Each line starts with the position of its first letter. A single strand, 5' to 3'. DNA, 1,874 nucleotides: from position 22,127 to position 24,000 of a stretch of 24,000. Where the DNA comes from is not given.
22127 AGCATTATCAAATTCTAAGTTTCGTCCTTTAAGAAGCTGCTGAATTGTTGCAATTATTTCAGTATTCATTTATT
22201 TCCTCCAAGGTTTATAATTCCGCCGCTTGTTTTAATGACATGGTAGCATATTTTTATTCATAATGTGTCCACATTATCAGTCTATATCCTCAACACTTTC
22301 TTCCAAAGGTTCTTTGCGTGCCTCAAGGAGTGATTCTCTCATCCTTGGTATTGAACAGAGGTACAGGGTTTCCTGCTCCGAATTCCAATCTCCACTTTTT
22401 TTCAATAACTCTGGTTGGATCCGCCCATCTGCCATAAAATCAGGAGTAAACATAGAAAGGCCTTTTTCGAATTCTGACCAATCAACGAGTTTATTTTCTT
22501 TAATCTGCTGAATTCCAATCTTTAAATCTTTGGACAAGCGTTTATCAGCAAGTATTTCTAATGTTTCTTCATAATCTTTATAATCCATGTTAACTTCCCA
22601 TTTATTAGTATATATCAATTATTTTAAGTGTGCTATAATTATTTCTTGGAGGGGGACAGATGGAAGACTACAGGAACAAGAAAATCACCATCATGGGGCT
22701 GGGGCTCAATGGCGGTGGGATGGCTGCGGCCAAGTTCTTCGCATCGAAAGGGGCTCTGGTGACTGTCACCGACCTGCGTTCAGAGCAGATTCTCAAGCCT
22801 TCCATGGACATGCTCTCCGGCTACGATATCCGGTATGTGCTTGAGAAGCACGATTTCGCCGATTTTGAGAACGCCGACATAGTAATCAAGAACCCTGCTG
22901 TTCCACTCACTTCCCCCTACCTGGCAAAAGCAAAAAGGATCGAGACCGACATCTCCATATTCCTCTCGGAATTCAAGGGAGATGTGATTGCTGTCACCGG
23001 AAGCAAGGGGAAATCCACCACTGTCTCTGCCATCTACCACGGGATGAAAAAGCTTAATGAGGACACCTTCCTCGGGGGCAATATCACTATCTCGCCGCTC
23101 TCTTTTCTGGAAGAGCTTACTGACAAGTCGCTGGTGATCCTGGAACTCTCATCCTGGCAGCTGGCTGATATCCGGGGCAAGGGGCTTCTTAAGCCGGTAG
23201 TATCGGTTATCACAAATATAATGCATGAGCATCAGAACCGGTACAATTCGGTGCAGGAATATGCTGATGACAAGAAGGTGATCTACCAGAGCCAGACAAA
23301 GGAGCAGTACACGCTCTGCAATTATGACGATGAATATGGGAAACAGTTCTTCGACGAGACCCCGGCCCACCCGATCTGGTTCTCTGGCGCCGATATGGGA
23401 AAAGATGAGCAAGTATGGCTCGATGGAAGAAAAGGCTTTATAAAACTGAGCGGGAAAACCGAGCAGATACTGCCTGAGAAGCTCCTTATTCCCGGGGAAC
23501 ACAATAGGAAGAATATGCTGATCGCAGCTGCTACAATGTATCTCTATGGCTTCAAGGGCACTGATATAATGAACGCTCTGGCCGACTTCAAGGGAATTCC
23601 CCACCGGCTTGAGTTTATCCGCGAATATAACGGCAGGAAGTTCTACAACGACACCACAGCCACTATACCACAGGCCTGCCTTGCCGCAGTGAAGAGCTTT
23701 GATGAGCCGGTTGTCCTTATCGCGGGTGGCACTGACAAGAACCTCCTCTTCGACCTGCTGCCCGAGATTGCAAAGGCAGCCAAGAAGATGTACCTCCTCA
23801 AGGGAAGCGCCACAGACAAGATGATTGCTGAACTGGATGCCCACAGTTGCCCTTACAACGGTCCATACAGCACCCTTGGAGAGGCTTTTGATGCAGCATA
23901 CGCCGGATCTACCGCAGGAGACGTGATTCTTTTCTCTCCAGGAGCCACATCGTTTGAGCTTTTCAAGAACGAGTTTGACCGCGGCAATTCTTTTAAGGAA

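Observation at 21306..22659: AT-rich two-gene island (antitoxin-like ORF + GIY-YIG nuclease) inserted between tatD and murD: candidate toxin/defence or selfish module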

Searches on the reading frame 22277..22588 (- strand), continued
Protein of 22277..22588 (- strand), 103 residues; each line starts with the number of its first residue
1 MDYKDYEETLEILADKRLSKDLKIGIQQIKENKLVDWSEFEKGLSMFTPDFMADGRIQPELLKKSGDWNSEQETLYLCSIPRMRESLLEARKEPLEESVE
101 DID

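Call 88: search_protein_representatives(protein=window:22277-22588:-)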
Query: 103 residues. Proteins with E-value up to 0.001 (for the whole library): 55; up to 1e-10: 4; up to 1e-30: 1. The best 55 are listed.
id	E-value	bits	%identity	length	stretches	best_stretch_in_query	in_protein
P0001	1.2e-54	198.6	91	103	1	1-103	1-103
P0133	1.7e-11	60.2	33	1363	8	41-70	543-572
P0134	1.8e-11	60.1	58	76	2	3-44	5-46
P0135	4.0e-11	59.0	65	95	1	52-102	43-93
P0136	2.1e-10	56.7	60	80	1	51-102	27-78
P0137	5.4e-09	52.2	69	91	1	61-102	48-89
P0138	5.1e-08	49.0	71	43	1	65-102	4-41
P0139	1.7e-07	47.4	52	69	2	67-98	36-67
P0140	3.2e-06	43.3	50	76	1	46-98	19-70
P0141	6.1e-06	42.4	40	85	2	66-99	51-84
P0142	6.8e-06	42.2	63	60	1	29-67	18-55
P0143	9.2e-06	41.8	61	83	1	4-41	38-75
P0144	1.2e-05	41.4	56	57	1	60-99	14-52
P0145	1.3e-05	41.3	37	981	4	37-66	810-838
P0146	1.6e-05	41.0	63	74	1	61-98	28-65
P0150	2.9e-05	40.2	60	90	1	3-44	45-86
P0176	5.0e-04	36.2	52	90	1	3-44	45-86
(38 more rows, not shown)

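Call 92: search_protein_families(library=pfam, proteins=[L160:1875-2471:+], max_evalue=0.01)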
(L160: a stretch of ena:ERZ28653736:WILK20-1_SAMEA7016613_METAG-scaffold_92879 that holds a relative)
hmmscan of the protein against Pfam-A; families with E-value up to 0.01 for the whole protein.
L160:1875-2471:+ (199 aa): 0 families

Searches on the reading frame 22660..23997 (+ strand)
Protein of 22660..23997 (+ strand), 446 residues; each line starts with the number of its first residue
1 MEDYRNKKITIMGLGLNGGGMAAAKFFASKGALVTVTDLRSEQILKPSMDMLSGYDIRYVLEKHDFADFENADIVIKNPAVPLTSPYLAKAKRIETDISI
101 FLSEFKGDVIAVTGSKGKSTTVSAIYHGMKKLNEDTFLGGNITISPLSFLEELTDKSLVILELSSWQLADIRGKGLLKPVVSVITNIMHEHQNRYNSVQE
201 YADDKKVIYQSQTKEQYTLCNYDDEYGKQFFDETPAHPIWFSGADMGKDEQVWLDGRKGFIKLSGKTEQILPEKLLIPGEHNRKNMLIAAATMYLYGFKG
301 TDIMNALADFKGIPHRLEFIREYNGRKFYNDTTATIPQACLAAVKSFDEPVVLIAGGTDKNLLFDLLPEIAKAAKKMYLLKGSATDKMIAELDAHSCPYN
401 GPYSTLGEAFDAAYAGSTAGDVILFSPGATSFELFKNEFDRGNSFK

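Call 10: search_protein_families(library=pfam, proteins=[window:22660-23997:+], max_evalue=1)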
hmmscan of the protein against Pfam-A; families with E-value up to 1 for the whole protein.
window:22660-23997:+ (446 aa): 6 families
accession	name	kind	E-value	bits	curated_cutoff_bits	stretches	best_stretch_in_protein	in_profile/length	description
PF08245.18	Mur_ligase_M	-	3.6e-26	92.8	24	1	112-292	1-199/200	Mur ligase middle domain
PF21799.2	MurD-like_N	-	5.1e-09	36.7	27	1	7-96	1-84/88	Mur ligase MurD-like, N-terminal domain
PF02875.26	Mur_ligase_C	-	2.5e-07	32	28.4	1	315-427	1-125/127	Mur ligase, glutamate ligase domain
PF01262.27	AlaDh_PNT_C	-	0.13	12.1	23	1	7-82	29-103/214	Alanine dehydrogenase/PNT, C-terminal domain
PF00920.27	ILVD_EDD_N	-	0.18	11.3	27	1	339-408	95-164/316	Dihydroxy-acid/6-phosphogluconate dehydratase N-terminal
PF02737.24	3HCDH_N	-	0.27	11.6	22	1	8-46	1-37/180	3-hydroxyacyl-CoA dehydrogenase, NAD binding domain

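Call 32: find_related_loci(query=window:22660-23997:+, collection=genome_contigs, flank=6000)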
Query window:22660-23997:+ (446 aa) in genome_contigs; peptide patterns used: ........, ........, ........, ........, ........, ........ (x = any residue, [..] = any of these).
67 stretches matched a pattern; 38 encode a relative of the query (tblastn E <= 1e-3); 38 distinct loci.
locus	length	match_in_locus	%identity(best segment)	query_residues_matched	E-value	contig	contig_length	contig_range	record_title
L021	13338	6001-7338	91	1-446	0e+0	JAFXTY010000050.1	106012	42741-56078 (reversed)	MAG: Spirochaetia bacterium isolate RGIG6743 Sheep_Rumen-3__c884808, whole genome shotgun sequence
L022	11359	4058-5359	89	1-446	0e+0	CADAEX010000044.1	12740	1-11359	MAG: uncultured Spirochaetaceae bacterium isolate RUG13243 genome assembly, contig: RUG13243_asm_44, whole genome shotgu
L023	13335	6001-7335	77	1-445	0e+0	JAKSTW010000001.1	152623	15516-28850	MAG: Spirochaetia bacterium isolate Horse_feces317 MAG317_1, whole genome shotgun sequence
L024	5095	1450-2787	74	1-446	0e+0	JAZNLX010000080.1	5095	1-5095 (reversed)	MAG: Spirochaetia bacterium isolate T1900044665_TS20190131.MAGScoT_cleanbin_000046 SGB_1557_k141_2467252, whole genome s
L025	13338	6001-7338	89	1-446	0e+0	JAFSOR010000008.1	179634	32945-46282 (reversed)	MAG: Spirochaetia bacterium isolate RGIG3334 Goat_Reticulum-6__c153722, whole genome shotgun sequence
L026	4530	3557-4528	96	1-324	0e+0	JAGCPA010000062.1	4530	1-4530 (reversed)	MAG: Spirochaetia bacterium isolate RGIG9992 Yak_Reticulum-4__c574492, whole genome shotgun sequence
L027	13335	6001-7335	77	1-445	0e+0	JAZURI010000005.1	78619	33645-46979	MAG: Spirochaetia bacterium isolate T1900044852_TS20190318.MAGScoT_cleanbin_000015 SGB_3031_k141_1190664, whole genome s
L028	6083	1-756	94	195-446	6e-164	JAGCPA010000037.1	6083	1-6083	MAG: Spirochaetia bacterium isolate RGIG9992 Yak_Reticulum-4__c343770, whole genome shotgun sequence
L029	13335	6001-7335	51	8-446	3e-143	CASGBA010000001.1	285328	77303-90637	uncultured Treponema sp. isolate O56_L1_318318_idba_bin.55 genome assembly, contig: O56_L1_318318_idba_bin.55.fa_scaffol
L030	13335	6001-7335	50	8-446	5e-139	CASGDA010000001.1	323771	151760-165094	uncultured Treponema sp. isolate O100_L3_H548_idba_bin.19 genome assembly, contig: O100_L3_H548_idba_bin.19.fa_scaffold_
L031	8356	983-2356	48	1-446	3e-132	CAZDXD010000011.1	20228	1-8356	MAG TPA_asm: uncultured Treponemataceae bacterium isolate SRP141132_co3_32 genome assembly, contig: NODE_2078_length_202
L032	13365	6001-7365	46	4-446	2e-131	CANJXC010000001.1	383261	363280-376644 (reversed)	MAG: Spirochaetales bacterium isolate RH-23may17-786 genome assembly, contig: RH-23may17-C57, whole genome shotgun seque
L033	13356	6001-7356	47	2-446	5e-127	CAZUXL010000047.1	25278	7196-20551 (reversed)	MAG TPA_asm: uncultured Spirochaetales bacterium isolate SRP050083_co2_254 genome assembly, contig: NODE_1252_length_252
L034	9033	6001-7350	49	3-446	1e-124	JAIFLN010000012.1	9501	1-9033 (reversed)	MAG: Spirochaetes bacterium isolate bin_199 scaffold_13963, whole genome shotgun sequence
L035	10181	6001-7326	47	3-446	6e-123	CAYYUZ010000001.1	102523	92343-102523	MAG TPA_asm: uncultured Spirochaetales bacterium isolate binchicken_co54_357 genome assembly, contig: NODE_246_length_10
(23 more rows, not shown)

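Call 92: search_protein_families(library=pfam, proteins=[L025:5260-5655:-, L025:5658-5885:-], max_evalue=0.01)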
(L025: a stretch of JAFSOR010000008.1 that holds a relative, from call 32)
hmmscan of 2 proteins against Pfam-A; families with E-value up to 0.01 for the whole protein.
L025:5260-5655:- (131 aa): 1 family
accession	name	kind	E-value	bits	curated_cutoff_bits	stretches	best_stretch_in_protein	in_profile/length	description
PF01850.27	PIN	-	1.8e-15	58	23.6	1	1-122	1-118/120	PIN domain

L025:5658-5885:- (75 aa): 1 family
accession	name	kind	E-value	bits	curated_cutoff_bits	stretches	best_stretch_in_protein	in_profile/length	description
PF04014.23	MazE_antitoxin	-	0.0003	21.1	24.7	1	6-45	2-47/48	Antidote-toxin recognition MazE, bacterial antitoxin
